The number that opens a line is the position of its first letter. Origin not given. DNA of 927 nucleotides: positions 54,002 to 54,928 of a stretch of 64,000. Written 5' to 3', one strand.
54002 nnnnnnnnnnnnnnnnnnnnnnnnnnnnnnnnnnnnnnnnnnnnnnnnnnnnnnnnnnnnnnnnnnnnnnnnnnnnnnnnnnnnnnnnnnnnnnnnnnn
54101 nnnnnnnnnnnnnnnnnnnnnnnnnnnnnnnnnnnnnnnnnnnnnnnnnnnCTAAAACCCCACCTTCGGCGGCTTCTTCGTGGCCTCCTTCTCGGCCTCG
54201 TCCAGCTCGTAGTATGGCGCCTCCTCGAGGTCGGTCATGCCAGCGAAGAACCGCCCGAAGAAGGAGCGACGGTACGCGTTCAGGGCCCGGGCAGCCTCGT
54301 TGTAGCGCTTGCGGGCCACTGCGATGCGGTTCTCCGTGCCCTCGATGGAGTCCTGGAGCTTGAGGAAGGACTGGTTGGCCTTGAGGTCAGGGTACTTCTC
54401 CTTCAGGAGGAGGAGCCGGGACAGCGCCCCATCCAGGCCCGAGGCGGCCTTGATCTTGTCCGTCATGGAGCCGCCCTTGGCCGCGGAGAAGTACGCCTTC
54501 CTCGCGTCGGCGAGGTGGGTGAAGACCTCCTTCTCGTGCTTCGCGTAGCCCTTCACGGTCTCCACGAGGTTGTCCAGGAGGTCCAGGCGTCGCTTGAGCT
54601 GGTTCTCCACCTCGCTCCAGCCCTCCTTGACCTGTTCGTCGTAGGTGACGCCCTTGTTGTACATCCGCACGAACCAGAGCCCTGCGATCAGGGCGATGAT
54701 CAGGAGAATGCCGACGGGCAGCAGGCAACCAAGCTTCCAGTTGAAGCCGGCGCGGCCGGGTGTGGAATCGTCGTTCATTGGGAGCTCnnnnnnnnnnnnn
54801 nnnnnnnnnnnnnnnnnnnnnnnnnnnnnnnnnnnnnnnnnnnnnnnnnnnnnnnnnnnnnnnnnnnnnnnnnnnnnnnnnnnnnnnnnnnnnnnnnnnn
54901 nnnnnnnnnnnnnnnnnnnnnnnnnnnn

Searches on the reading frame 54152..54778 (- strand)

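Call 62: search_protein_families(library=ncbifam, max_evalue=0.001, proteins=[window:54152-54778:-])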
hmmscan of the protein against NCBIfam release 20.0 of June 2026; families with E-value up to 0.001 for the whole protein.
window:54152-54778:- (208 aa): 1 family
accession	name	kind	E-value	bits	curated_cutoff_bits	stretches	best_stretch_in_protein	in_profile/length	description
NF040966.1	MamQ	equivalog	3.9e-26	91.9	250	2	108-205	105-201/221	magnetosome protein MamQ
